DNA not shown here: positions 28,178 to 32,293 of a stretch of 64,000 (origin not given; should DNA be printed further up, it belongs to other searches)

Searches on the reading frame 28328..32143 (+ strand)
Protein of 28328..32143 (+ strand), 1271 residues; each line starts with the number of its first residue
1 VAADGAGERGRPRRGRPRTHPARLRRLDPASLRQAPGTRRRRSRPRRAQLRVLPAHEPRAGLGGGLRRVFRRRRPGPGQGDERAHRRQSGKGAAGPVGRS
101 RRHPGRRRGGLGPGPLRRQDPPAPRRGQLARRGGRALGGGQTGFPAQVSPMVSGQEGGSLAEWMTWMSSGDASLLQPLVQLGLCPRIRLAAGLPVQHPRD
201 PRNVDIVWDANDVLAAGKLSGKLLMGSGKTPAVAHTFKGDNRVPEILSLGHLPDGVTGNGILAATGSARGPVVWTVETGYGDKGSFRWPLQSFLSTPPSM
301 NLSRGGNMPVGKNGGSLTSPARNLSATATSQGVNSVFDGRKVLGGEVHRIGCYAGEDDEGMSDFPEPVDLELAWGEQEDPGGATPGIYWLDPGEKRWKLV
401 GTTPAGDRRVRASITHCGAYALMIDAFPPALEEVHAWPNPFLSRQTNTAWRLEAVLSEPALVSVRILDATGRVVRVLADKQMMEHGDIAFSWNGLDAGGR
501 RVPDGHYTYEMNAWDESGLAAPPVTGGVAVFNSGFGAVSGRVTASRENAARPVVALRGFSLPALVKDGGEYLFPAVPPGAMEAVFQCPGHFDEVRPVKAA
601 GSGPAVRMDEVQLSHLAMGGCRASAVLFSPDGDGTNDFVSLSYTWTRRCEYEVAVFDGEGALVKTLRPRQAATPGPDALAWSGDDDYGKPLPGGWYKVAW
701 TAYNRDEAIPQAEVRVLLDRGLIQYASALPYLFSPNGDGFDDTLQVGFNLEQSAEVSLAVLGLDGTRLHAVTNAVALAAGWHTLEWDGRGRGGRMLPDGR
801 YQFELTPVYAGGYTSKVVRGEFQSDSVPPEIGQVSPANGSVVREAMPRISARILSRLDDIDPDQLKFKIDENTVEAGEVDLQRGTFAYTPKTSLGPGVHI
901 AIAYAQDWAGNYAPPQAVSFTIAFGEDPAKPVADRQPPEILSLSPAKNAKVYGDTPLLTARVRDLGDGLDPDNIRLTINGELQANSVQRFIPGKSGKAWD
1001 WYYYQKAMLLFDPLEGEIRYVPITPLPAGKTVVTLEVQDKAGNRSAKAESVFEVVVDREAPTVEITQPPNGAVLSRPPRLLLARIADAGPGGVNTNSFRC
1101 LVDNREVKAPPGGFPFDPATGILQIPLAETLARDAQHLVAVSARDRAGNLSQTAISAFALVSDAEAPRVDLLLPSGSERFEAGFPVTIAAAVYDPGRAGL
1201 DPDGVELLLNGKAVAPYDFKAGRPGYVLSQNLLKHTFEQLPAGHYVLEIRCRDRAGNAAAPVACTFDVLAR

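Call 5: search_protein_families(library=pfam, proteins=[window:28328-32143:+], max_evalue=0.01)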
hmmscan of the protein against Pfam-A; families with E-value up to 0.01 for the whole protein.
window:28328-32143:+ (1271 aa): 11 families
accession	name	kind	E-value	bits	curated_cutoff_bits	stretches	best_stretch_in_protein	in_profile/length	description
PF13860.13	FlgD_ig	-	2.8e-28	98.1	27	3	451-515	13-77/79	FlgD Ig-like domain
PF19077.6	Big_13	-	1.4e-14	54.9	27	1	861-922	37-100/102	Bacterial Ig-like domain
PF13585.12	CHU_C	-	4.5e-12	46.4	27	1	730-806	4-71/86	CHU_C Type IX secretion signal domain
PF17957.7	Big_7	-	2.2e-07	31.9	24.1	0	1167-1215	1-45/70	Bacterial Ig domain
PF13754.12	Big_3_4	-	6.4e-05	23.3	27.3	0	1008-1058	13-61/106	Domain of unknown function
PF07495.19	Y_Y_Y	-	9.6e-05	22.7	26.6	0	1235-1261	30-56/65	Y_Y_Y domain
PF13620.12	CarboxypepD_reg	-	0.00014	22.6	32.3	0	538-597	2-67/82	Carboxypeptidase regulatory-like domain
PF13205.12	Big_5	-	0.0021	19.2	23.6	0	825-921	1-104/105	Bacterial Ig-like domain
PF18981.6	InlK_D3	-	0.0051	17.3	25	0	505-525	50-70/75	Internalin K domain (D3/D4)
PF02494.22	HYR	-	0.0056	17.4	21.7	0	1025-1054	53-79/81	HYR domain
PF24421.1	Ig_J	-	0.0075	16.8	29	0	1234-1269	67-102/104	Tip attachment protein J, Ig-like domain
